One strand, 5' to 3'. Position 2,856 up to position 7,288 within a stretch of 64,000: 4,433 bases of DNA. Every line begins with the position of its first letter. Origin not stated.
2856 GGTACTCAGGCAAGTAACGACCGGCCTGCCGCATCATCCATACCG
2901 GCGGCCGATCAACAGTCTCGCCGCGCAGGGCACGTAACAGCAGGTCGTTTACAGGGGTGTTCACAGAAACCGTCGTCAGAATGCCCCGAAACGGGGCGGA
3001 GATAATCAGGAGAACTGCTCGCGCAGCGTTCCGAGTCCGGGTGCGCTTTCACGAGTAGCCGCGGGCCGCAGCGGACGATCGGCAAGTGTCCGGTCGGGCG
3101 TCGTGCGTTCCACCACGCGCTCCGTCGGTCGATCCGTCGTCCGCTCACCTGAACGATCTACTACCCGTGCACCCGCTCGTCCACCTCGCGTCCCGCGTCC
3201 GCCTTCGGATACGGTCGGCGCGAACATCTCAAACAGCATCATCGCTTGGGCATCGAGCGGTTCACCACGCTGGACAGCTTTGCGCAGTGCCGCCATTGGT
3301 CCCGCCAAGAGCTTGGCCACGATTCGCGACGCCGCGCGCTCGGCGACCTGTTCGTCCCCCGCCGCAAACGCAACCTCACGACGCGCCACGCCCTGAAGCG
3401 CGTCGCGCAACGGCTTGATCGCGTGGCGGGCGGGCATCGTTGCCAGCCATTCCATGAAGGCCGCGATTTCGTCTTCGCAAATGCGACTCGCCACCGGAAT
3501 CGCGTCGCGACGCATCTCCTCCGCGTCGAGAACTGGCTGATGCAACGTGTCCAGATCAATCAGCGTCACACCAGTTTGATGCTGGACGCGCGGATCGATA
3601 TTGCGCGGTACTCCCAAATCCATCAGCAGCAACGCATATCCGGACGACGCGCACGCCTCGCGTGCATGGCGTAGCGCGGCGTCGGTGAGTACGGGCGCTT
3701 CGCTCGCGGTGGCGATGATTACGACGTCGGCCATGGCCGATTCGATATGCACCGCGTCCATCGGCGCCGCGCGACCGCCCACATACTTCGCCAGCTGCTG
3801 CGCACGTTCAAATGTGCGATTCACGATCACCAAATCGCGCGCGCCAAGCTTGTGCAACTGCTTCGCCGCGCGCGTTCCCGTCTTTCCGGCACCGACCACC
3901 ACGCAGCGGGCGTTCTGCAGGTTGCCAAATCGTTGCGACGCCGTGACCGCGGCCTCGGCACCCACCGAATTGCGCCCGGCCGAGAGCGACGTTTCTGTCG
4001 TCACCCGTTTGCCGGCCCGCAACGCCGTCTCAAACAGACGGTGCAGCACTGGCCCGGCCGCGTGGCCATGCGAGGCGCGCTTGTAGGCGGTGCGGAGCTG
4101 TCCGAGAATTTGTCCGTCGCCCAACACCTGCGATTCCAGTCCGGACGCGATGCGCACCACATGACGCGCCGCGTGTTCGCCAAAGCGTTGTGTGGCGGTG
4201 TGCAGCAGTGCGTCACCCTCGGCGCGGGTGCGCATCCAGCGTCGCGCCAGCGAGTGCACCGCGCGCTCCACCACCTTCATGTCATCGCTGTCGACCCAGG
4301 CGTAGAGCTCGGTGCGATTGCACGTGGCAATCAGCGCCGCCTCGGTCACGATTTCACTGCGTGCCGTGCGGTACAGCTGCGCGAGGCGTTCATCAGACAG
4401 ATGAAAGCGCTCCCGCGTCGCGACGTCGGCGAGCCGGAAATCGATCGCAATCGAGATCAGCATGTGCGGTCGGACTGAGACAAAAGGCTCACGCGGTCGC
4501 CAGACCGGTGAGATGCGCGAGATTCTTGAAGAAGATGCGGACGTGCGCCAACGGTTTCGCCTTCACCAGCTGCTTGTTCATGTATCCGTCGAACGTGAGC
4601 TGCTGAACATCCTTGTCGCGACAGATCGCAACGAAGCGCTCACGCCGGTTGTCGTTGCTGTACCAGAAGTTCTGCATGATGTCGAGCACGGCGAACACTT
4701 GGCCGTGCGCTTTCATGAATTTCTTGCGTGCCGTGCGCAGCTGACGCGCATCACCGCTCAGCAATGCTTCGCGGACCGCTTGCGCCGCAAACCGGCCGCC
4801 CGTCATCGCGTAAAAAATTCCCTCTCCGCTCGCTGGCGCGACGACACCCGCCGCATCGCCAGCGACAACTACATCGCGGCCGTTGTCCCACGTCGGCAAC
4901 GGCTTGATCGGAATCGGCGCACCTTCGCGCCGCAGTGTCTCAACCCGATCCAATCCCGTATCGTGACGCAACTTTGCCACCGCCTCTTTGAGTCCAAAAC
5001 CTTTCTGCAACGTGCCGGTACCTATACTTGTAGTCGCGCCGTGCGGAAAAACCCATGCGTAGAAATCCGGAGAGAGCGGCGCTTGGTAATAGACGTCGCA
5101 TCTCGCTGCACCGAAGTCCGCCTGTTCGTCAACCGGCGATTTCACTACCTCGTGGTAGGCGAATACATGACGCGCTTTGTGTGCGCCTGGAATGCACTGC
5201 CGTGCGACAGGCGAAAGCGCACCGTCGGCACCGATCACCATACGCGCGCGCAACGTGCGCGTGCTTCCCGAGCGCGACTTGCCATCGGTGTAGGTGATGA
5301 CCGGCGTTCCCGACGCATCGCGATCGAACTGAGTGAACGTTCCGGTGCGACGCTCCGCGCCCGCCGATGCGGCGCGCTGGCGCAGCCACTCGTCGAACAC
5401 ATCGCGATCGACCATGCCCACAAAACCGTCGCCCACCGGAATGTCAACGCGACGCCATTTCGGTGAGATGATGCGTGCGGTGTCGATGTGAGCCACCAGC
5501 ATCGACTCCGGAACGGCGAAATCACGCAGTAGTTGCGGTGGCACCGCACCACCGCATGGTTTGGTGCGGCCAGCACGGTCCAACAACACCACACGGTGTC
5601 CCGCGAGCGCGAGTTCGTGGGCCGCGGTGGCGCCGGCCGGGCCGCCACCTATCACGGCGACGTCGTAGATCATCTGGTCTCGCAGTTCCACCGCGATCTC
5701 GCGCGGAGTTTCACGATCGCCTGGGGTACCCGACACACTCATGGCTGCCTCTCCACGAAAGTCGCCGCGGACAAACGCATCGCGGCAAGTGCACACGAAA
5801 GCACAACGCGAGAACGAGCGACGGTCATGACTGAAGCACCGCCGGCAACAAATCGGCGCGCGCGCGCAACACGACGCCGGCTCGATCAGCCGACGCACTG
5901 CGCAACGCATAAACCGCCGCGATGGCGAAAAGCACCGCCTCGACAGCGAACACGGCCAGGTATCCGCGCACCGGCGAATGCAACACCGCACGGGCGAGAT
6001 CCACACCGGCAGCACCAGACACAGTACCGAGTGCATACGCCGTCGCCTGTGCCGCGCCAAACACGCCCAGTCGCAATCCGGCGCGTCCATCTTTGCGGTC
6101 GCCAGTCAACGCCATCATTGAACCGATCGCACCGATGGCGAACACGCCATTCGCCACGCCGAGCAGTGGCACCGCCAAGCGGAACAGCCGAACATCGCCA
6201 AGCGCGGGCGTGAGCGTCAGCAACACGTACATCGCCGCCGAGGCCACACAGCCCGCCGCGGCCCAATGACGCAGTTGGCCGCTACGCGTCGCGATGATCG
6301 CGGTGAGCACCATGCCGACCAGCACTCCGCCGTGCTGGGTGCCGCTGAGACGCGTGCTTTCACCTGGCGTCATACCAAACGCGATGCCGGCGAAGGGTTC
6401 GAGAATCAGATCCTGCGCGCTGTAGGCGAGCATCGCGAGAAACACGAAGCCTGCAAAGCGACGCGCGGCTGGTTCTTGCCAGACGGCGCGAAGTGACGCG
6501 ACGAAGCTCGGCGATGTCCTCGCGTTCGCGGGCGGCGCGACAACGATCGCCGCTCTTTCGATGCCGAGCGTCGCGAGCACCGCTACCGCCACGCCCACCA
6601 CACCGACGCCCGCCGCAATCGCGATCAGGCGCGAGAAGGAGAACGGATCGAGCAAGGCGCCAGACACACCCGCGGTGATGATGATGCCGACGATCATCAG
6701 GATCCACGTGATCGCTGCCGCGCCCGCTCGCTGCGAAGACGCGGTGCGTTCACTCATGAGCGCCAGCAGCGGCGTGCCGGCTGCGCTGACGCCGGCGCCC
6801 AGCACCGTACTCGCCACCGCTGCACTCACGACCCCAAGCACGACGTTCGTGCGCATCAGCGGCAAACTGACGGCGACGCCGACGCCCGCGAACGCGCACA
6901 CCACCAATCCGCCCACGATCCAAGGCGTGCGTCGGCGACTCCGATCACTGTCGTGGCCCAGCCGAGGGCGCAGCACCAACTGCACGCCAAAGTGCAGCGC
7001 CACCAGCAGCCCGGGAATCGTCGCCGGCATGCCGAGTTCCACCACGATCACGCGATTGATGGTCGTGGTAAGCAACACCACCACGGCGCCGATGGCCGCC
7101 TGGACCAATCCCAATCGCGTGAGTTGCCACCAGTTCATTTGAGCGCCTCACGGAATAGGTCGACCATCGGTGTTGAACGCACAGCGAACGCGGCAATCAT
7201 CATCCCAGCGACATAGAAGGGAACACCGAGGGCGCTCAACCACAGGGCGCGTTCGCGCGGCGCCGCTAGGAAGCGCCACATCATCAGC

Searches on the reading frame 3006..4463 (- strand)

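Call 60: search_protein_families(library=pfam, proteins=[window:3006-4463:-], max_evalue=0.00001)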
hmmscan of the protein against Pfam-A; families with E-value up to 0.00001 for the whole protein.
window:3006-4463:- (485 aa): 3 families
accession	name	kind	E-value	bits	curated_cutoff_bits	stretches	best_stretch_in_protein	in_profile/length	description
PF05201.20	GlutR_N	-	7.1e-39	133.4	27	1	5-158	1-151/151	Glutamyl-tRNAGlu reductase, N-terminal domain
PF01488.26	Shikimate_DH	-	2.5e-31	109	24.3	1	175-308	3-136/138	Shikimate / quinate 5-dehydrogenase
PF00745.25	GlutR_dimer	-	3.2e-12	47.1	22.9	1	325-403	2-87/99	Glutamyl-tRNAGlu reductase, dimerisation domain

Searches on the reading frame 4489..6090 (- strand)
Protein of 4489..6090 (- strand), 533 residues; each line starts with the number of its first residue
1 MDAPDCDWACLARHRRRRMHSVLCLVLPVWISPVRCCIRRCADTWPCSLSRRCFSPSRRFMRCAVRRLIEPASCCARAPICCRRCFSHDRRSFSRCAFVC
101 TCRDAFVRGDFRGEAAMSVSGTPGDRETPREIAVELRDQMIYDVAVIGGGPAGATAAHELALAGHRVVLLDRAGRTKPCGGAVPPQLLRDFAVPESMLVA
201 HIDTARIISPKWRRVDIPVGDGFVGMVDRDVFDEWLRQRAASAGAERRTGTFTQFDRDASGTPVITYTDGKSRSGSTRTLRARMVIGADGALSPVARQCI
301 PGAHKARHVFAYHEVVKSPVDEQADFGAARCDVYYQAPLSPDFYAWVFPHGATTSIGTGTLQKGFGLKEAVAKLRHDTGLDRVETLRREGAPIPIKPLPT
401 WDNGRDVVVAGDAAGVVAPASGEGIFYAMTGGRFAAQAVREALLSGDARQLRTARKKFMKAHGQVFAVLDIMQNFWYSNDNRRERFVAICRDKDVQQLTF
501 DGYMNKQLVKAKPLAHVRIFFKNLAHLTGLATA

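Call 60: search_protein_families(library=pfam, proteins=[window:4489-6090:-], max_evalue=0.00001)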
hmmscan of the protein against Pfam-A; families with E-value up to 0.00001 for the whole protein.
window:4489-6090:- (533 aa): 5 families
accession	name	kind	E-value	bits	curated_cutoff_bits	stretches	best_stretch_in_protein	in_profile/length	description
PF01494.25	FAD_binding_3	-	7.9e-17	61.9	22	2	229-440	99-319/349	FAD binding domain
PF05834.18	Lycopene_cycl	-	3.7e-13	49.8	23.4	1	143-295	1-145/380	Lycopene cyclase protein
PF07992.20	Pyr_redox_2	-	3e-10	40.4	26.1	1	142-309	1-126/291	Pyridine nucleotide-disulphide oxidoreductase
PF01266.30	DAO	-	1.1e-09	38.7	27.9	1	143-173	1-31/353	FAD dependent oxidoreductase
PF13450.12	NAD_binding_8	-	2.3e-06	28.2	21.9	1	146-175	1-30/68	NAD(P)-binding Rossmann-like domain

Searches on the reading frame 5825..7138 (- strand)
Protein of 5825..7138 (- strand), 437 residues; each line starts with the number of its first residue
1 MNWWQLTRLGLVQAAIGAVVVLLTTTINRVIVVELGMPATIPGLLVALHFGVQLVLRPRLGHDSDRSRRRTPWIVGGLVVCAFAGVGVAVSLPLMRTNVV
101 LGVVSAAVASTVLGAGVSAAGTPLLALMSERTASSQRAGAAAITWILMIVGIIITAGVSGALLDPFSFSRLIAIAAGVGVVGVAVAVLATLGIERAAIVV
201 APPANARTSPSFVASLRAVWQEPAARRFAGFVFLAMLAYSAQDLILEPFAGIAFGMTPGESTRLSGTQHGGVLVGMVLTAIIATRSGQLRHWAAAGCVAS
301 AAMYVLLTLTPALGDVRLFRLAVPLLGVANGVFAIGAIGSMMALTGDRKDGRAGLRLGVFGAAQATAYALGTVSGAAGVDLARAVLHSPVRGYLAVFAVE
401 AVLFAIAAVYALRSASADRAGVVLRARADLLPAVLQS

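Call 60: search_protein_families(library=pfam, proteins=[window:5825-7138:-], max_evalue=0.00001)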
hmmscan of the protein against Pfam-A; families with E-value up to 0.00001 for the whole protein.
window:5825-7138:- (437 aa): 2 families
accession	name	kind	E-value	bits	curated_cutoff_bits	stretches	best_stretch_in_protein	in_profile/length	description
PF03209.21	PUCC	-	3.8e-85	286.8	21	1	26-412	1-394/401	PUCC protein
PF07690.21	MFS_1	-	2.3e-11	43.7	33.4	1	14-371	6-346/347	Major Facilitator Superfamily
